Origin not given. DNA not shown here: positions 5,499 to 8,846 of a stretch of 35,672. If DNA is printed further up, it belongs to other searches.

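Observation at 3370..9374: Tightly packed genes of unknown function downstream of the methyltransferase-helicase pair: candidate undescribed defence or accessory module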

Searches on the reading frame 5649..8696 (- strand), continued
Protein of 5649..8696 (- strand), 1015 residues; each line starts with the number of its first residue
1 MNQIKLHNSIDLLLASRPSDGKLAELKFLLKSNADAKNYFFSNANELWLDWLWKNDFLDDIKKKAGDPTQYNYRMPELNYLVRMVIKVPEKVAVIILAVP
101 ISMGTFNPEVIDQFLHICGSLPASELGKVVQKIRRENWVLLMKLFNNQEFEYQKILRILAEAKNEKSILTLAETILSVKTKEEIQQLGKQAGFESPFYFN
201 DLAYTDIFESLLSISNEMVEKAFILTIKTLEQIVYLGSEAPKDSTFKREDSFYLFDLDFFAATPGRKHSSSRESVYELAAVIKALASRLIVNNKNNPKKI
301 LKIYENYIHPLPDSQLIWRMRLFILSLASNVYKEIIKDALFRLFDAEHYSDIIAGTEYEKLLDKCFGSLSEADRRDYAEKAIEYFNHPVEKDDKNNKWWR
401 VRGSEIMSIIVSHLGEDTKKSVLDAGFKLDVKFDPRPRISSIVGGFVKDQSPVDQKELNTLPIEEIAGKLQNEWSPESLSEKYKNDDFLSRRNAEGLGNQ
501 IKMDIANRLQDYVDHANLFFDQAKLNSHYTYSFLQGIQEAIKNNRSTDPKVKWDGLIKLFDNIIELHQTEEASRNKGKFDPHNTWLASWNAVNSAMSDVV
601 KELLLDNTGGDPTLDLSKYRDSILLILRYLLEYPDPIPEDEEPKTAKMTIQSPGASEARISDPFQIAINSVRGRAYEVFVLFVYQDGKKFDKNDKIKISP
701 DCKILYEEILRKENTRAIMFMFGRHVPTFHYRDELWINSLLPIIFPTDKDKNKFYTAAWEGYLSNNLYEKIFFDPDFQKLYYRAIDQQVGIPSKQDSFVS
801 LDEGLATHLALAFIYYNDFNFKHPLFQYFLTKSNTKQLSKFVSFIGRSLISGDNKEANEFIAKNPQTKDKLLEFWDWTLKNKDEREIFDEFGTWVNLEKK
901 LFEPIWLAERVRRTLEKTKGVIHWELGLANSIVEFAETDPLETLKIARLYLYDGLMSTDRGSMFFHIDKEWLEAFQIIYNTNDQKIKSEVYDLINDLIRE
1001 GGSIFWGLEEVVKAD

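Call 43: get_annotated_region(hit=H2, flank=9000)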
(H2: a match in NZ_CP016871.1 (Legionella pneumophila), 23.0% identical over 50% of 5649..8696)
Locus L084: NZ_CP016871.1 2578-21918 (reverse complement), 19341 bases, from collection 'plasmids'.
description: Legionella pneumophila subsp. pneumophila strain FFI103 plasmid unnamed, complete sequence
organism: Legionella pneumophila (NCBI taxid 91891)
taxonomy: Bacteria; Pseudomonadota; Gammaproteobacteria; Legionellales; Legionellaceae; Legionella; Legionella pneumophila
host: -; source: industrial building air scrubber liquid; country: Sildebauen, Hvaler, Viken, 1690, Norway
typing (MOB-suite, as given by PLSDB): conjugative; relaxase MOBF; mating-pair formation MPF_F
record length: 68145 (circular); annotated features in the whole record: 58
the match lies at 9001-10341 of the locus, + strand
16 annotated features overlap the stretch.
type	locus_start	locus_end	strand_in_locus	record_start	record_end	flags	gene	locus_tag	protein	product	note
CDS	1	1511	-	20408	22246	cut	-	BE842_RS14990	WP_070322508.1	hypothetical protein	-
CDS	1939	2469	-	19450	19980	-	-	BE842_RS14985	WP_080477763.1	CGNR zinc finger domain-containing protein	-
CDS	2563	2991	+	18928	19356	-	-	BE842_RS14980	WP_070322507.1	hypothetical protein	-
CDS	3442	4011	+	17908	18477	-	-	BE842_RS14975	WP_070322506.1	recombinase family protein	GO:0006310 - DNA recombination [Evidence IEA]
CDS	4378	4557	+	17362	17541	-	-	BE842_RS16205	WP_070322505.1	helix-turn-helix domain-containing protein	GO:0006310 - DNA recombination [Evidence IEA]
CDS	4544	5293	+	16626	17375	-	-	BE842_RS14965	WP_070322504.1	hypothetical protein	-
CDS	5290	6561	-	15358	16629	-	-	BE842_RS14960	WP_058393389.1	IS256 family transposase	-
CDS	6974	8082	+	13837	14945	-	-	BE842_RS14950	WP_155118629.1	IS3 family transposase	-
CDS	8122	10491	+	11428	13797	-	-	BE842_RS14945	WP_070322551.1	hypothetical protein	-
CDS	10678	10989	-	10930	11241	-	-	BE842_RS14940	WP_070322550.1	hypothetical protein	-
CDS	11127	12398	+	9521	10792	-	-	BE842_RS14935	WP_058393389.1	IS256 family transposase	-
CDS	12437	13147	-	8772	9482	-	-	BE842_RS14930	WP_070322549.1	hypothetical protein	-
CDS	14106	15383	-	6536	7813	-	-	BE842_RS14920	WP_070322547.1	Y-family DNA polymerase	-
CDS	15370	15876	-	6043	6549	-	umuD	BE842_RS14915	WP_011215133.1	translesion error-prone DNA polymerase V autoproteolytic subunit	-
CDS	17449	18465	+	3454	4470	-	-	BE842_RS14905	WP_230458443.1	ParA family protein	-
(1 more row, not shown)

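Call 44: get_annotated_region(hit=H4, flank=9000)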
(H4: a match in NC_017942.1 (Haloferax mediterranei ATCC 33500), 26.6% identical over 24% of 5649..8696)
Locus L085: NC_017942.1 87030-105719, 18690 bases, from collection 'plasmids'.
description: Haloferax mediterranei ATCC 33500 plasmid pHM100, complete sequence
organism: Haloferax mediterranei ATCC 33500 (NCBI taxid 523841)
taxonomy: Archaea; Euryarchaeota; Halobacteria; Halobacteriales; Haloferacaceae; Haloferax; Haloferax mediterranei; Haloferax mediterranei ATCC 33500
host: -; source: -; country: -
typing (MOB-suite, as given by PLSDB): non-mobilizable
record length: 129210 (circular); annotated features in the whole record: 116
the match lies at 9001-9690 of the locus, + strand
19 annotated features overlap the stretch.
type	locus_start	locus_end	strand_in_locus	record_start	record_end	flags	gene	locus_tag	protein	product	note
CDS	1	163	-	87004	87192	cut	-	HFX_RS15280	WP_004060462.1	hypothetical protein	-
CDS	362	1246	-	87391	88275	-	-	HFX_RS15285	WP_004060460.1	hypothetical protein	-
CDS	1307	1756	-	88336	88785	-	-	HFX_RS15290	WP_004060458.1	hypothetical protein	-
CDS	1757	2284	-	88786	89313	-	-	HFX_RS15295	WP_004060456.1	winged helix-turn-helix domain-containing protein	-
CDS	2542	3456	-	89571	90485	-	-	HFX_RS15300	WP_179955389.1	transcription initiation factor IIB family protein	-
CDS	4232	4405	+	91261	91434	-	-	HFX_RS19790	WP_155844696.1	hypothetical protein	-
CDS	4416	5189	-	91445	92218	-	-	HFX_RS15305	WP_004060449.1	hypothetical protein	-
CDS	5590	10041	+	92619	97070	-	-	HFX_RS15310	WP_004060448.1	hypothetical protein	-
CDS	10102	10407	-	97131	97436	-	-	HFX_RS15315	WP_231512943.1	hypothetical protein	-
CDS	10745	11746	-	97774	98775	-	-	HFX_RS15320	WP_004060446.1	C2H2-type zinc finger protein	-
CDS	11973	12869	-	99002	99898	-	-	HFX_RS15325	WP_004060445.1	hypothetical protein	-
CDS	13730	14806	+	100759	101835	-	prf1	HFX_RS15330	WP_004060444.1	peptide chain release factor aRF-1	GO:0006415 - translational termination [Evidence IEA]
CDS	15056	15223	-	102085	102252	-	-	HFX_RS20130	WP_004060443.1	hypothetical protein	-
CDS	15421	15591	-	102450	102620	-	-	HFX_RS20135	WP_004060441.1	hypothetical protein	-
CDS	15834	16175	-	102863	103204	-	-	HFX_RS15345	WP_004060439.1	type II toxin-antitoxin system PemK/MazF family toxin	-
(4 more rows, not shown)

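Call 50: find_encoding_contigs(protein=P0004, flank=10000, max_places=2)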
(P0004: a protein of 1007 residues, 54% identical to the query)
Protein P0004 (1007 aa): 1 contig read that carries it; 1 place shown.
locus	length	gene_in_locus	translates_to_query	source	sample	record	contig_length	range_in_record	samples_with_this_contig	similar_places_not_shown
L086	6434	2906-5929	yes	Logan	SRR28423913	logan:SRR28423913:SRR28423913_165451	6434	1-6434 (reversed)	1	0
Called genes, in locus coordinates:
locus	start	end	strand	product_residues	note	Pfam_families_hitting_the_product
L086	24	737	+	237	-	PF01844:HNH (weak)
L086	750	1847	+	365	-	PF27126:NmeDI_C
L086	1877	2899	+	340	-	PF12770:CHAT (weak)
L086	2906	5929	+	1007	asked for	-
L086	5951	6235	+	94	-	PF03297:Ribosomal_S25 (weak), PF13412:HTH_24 (weak)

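Call 51: find_encoding_contigs(protein=P0006, flank=10000, max_places=3)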
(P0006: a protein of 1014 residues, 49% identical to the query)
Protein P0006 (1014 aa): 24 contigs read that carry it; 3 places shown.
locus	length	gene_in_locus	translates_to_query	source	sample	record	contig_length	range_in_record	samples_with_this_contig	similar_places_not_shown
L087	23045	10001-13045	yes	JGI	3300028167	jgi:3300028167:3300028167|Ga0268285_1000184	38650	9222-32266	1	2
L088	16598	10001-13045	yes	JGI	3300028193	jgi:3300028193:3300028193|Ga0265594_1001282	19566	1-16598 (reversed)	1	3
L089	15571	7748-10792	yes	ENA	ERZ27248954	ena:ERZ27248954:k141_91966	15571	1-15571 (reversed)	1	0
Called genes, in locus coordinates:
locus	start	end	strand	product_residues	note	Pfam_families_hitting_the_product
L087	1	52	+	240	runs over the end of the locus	PF01066:CDP-OH_P_transf (weak)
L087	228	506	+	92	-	-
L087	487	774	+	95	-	-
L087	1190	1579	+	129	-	PF00293:NUDIX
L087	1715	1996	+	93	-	PF03477:ATP-cone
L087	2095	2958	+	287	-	PF01149:Fapy_DNA_glyco, PF06831:H2TH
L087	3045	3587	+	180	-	PF03073:TspO_MBR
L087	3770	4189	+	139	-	-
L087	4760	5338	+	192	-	PF01928:CYTH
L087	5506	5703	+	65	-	-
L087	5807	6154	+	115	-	PF03819:MazG (weak), PF12643:MazG-like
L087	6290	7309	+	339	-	PF27126:NmeDI_C (faint)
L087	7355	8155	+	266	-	PF01555:N6_N4_Mtase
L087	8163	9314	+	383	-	-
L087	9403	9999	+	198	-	-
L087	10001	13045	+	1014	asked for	-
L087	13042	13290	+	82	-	-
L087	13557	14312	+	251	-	PF01209:Ubie_methyltran, PF03848:TehB, PF13489:Methyltransf_23, PF02353:CMAS, PF05175:MTS, PF13847:Methyltransf_31, PF08241:Methyltransf_11, PF08242:Methyltransf_12, +1 more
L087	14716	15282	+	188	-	PF00561:Abhydrolase_1 (faint), PF06821:Ser_hydrolase, PF12695:Abhydrolase_5 (weak)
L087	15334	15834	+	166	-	-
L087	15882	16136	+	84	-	-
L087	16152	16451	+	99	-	PF01741:MscL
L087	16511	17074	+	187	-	-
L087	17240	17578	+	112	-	PF03819:MazG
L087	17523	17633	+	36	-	-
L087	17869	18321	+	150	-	-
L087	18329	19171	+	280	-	-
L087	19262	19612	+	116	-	-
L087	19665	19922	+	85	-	PF02575:YbaB_DNA_bd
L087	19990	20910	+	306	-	PF10648:Gmad2, PF10646:Germane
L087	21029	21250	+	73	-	PF22277:EncFtn-like, PF03232:COQ7 (weak), PF09537:DUF2383 (weak)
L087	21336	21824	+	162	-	PF01936:NYN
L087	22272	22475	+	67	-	PF20095:DUF6485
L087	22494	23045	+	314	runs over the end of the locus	PF01699:Na_Ca_ex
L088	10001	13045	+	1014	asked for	-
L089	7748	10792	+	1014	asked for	-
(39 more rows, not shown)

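Call 57: search_protein_families(library=pfam, alignment_id=A3, max_evalue=1)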
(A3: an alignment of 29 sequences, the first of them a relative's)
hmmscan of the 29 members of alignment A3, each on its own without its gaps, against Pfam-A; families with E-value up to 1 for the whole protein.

A. member 1, L081:9047-9649:+ (200 aa): 1 family
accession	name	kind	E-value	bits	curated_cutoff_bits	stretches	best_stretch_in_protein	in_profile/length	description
PF04010.18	DUF357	-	0.16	12.4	29.4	0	52-80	17-45/73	Protein of unknown function (DUF357)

B. families by the number of members that match (of 29 scanned): 14 families
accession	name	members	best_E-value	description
PF18165.6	pP_pnuc_1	11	1.4e-05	Predicted pPIWI-associating nuclease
PF18276.7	TcA_TcB_BD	1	0.0035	Tc toxin complex TcA C-terminal TcB-binding domain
PF21407.2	SduA_N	1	0.011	Shedu protein SduA, N-terminal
PF23220.1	HAT_Syf1_M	1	0.017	Pre-mRNA-splicing factor SYF1 middle HAT repeat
PF24082.1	SPEF2_C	1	0.045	SPEF2 C-terminal domain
PF17943.6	HOCHOB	1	0.05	Homeobox-cysteine loop-homeobox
PF04333.18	MlaA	1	0.083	MlaA lipoprotein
PF25118.1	EFL1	1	0.091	Elongation factor-like GTPase 1-like domain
PF09452.15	Mvb12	1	0.11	ESCRT-I subunit Mvb12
PF12347.13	HJURP_C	1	0.13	Holliday junction regulator protein family C-terminal repeat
PF10906.13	Mrx7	1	0.14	MIOREX complex component 7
PF02852.28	Pyr_redox_dim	1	0.15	Pyridine nucleotide-disulphide oxidoreductase, dimerisation domain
PF04010.18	DUF357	1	0.16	Protein of unknown function (DUF357)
PF07229.18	VirE2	1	0.16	VirE2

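Call 71: search_protein_representatives(alignment_id=A1)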
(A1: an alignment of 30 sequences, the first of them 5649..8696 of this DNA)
Query: 30 sequences, 1012 profile positions. Proteins with E-value up to 0.001 (for the whole library): 2640; up to 1e-10: 1774; up to 1e-30: 557. The best 150 are listed.
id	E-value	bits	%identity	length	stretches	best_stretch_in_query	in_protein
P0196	0.0e+00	1339.2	-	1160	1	2-1009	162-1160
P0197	0.0e+00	1303.7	-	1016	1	1-1009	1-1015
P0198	0.0e+00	1277.8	-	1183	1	2-1010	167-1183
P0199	0.0e+00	1256.3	-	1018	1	1-1010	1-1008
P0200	0.0e+00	1246.4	-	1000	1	1-1011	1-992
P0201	0.0e+00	1241.1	-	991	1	15-1010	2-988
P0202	0.0e+00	1235.0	-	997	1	16-1010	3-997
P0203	0.0e+00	1232.4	-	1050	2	218-1011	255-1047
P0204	0.0e+00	1228.7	-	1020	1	1-1010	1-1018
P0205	0.0e+00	1224.3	-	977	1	15-1010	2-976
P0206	0.0e+00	1224.0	-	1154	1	2-1011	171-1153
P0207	0.0e+00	1220.8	-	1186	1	2-1008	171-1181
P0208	0.0e+00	1210.7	-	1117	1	2-1009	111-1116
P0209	0.0e+00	1203.8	-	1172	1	5-1010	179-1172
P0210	0.0e+00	1188.5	-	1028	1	17-1010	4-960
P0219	0.0e+00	1148.8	-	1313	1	2-1010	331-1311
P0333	2.7e-155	535.5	-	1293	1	6-996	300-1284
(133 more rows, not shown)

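Call 75: search_protein_families(library=pfam, proteins=[L019:9411-9920:+, L034:9384-9932:+, L011:9425-9958:+, L041:9432-9995:+, P0219, P0333, L085:5590-10041:+, L084:8122-10491:+, L086:1877-2899:+, L087:8163-9314:+], max_evalue=0.1)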
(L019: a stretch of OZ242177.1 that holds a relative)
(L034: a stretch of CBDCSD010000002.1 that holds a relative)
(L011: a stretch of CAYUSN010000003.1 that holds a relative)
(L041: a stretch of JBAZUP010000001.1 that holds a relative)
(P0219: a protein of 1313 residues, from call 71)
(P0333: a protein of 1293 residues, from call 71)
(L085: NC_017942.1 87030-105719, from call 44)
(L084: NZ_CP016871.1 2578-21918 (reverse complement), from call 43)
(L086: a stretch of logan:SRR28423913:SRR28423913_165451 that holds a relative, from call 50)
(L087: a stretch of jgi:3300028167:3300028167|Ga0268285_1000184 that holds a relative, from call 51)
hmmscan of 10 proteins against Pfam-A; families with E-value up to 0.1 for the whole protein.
L019:9411-9920:+ (169 aa): 1 family
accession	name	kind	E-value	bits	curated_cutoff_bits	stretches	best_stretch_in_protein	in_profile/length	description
PF18165.6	pP_pnuc_1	-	0.06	13.4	26.3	0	35-68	9-39/133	Predicted pPIWI-associating nuclease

L034:9384-9932:+ (182 aa): 1 family
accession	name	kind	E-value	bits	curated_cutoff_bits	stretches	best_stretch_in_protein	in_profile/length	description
PF18165.6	pP_pnuc_1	-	0.009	16.1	26.3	1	48-85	10-44/133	Predicted pPIWI-associating nuclease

L011:9425-9958:+ (177 aa): 0 families

L041:9432-9995:+ (187 aa): 0 families

P0219 (1313 aa): 2 families
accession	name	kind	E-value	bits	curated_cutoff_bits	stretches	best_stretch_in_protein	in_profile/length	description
PF18165.6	pP_pnuc_1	-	0.0065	16.5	26.3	0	50-83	11-40/133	Predicted pPIWI-associating nuclease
PF19723.4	DUF6216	-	0.067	12.9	27.3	0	1172-1214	84-125/270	Family of unknown function (DUF6216)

P0333 (1293 aa): 1 family
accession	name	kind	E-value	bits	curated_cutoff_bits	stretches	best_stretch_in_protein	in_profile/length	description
PF18165.6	pP_pnuc_1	-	5.1e-06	26.6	26.3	1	59-90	10-40/133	Predicted pPIWI-associating nuclease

L085:5590-10041:+ (1483 aa): 3 families
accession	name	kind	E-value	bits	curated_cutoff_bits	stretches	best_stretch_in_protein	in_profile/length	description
PF25199.1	nSTAND_NTPase5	-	0.00091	19.5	34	1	187-316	20-138/145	Novel STAND NTPase 5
PF13191.12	AAA_16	-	0.012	16.5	32.6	0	196-243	16-63/167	AAA ATPase domain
PF07693.20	KAP_NTPase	-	0.064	13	20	0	259-349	141-238/293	KAP family P-loop domain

L084:8122-10491:+ (789 aa): 1 family
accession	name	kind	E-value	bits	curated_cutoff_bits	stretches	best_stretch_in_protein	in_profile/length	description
PF07500.19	TFIIS_M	-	0.06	14.2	29.2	0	257-313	46-102/114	Transcription factor S-II (TFIIS), central domain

L086:1877-2899:+ (340 aa): 2 families
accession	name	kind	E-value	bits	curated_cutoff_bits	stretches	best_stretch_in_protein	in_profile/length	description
PF12770.12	CHAT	-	2.9e-06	27.4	24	1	186-317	127-262/289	CHAT domain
PF01364.23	Peptidase_C25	-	0.049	13.3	23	1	243-322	259-346/374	Peptidase family C25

L087:8163-9314:+ (383 aa): 0 families
